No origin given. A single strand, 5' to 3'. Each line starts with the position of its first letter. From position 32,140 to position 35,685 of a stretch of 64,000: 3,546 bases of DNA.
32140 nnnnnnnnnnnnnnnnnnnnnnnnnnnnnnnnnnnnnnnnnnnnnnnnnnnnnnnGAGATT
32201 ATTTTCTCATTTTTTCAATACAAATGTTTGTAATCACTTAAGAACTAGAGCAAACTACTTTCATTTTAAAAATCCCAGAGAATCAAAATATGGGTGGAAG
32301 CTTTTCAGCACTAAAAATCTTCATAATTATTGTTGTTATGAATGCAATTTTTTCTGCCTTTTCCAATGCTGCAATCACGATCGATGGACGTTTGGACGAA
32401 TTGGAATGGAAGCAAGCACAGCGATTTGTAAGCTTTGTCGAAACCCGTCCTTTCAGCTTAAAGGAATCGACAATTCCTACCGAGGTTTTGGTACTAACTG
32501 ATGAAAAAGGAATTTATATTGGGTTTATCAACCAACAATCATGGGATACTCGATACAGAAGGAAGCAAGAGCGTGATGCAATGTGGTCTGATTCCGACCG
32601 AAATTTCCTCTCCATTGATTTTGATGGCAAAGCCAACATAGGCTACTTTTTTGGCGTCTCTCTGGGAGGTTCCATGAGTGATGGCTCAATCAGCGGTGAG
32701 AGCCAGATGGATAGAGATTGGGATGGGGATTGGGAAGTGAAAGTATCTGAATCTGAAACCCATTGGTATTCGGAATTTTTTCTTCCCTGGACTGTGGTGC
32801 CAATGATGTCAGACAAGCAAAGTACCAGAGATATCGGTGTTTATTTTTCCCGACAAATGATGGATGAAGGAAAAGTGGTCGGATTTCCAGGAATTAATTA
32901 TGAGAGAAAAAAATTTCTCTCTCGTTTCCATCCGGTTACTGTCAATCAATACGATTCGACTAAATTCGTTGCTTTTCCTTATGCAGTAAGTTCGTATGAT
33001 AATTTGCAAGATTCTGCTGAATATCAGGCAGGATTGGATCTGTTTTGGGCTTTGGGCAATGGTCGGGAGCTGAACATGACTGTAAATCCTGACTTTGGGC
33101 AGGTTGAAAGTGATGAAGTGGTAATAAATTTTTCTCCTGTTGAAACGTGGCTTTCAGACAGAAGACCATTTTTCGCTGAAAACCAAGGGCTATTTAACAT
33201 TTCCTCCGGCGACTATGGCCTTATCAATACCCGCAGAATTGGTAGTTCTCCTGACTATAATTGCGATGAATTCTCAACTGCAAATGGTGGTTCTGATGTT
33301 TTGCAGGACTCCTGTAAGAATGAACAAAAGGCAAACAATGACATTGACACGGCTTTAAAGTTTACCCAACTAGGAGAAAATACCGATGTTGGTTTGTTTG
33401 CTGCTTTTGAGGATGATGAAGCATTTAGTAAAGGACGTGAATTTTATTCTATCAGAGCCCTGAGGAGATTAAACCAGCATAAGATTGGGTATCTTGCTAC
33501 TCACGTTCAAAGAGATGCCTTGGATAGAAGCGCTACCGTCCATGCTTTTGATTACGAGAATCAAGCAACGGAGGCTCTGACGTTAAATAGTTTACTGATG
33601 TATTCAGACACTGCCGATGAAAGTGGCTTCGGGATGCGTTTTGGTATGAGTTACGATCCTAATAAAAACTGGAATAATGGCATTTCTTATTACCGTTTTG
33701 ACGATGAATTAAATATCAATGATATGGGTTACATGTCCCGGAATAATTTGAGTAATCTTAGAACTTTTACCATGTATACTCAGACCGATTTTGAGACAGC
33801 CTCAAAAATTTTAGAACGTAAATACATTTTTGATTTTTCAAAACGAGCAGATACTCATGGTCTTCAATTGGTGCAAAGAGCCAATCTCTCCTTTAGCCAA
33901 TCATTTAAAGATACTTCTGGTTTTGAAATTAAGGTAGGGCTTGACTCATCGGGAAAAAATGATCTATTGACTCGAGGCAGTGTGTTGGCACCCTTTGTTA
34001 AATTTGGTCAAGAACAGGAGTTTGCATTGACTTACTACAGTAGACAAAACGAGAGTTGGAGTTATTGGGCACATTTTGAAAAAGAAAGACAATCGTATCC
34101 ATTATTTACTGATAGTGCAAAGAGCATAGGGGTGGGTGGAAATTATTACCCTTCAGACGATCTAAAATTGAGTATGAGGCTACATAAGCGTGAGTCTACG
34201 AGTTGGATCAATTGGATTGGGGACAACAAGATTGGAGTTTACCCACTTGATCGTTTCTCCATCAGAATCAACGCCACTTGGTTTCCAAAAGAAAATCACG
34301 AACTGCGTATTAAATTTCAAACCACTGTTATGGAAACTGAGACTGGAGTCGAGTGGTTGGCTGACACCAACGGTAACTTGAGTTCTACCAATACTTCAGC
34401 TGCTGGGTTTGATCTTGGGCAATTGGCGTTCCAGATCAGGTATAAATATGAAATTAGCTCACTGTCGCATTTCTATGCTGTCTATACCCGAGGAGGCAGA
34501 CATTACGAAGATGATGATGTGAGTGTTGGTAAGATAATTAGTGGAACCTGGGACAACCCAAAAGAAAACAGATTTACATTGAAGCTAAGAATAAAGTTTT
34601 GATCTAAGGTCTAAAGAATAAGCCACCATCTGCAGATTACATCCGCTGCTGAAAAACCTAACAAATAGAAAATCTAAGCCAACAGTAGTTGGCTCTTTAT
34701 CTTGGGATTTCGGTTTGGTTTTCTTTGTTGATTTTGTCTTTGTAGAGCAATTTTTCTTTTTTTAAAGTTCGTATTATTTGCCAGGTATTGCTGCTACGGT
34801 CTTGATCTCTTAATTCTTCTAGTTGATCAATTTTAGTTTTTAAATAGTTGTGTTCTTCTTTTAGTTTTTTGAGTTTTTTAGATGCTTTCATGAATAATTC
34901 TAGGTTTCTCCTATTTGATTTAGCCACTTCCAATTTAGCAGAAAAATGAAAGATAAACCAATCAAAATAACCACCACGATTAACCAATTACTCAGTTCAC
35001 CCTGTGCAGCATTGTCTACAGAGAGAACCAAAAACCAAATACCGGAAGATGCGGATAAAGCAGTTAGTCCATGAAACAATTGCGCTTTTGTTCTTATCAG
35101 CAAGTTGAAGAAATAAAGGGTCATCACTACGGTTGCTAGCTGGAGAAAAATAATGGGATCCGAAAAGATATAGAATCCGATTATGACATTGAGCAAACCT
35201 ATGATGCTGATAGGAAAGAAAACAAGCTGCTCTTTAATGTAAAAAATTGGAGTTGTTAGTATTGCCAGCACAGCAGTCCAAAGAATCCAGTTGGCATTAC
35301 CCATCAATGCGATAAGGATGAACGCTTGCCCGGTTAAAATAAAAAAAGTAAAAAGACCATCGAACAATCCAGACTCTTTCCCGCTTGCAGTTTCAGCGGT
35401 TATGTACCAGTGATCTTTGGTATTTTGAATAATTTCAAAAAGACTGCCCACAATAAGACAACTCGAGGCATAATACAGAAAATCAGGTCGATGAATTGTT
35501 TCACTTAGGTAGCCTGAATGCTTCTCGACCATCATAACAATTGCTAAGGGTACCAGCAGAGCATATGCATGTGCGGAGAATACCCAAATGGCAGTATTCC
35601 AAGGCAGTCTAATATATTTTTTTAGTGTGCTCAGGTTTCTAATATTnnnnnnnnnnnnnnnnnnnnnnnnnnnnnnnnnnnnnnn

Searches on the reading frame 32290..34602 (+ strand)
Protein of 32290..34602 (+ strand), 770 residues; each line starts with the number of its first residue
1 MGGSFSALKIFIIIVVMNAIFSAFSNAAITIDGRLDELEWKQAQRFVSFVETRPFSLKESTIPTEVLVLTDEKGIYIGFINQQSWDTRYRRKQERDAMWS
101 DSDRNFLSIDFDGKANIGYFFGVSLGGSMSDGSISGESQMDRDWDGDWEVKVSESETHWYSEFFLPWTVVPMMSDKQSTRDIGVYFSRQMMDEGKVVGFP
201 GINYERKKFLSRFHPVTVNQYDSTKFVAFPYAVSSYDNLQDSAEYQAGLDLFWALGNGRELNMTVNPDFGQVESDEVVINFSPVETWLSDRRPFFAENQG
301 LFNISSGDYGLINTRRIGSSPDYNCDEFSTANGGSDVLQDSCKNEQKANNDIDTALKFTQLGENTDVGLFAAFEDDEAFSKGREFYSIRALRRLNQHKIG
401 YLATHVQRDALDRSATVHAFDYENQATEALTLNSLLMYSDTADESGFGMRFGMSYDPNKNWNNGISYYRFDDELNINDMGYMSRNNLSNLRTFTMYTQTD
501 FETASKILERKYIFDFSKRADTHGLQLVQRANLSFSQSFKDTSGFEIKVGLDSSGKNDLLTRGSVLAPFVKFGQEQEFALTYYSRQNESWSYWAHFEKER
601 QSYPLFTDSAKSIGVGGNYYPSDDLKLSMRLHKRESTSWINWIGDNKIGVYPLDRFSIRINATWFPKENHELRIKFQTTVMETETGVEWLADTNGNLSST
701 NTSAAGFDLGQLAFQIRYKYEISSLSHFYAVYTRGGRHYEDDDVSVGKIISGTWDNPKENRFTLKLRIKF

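Call 95: search_protein_families(library=pfam, proteins=[window:32290-34602:+], max_evalue=0.1)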
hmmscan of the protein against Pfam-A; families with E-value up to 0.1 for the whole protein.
window:32290-34602:+ (770 aa): 2 families
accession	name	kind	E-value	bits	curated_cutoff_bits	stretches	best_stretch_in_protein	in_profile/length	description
PF19313.5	DUF5916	-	1e-26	94.3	22.6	2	229-327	8-104/572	Domain of unknown function (DUF5916)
PF17138.9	DUF5111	-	0.01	16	31.9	1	66-105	36-74/122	Domain of unknown function (DUF5111)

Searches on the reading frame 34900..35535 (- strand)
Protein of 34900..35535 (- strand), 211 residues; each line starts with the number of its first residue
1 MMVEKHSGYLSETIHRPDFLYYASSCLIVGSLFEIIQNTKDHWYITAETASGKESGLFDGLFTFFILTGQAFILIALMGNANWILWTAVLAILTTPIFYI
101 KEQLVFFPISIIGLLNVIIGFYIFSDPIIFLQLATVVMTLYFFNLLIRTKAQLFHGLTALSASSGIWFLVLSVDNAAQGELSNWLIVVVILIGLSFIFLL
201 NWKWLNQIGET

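Call 95: search_protein_families(library=pfam, proteins=[window:34900-35535:-], max_evalue=0.1)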
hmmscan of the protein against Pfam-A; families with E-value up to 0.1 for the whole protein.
window:34900-35535:- (211 aa): 0 families
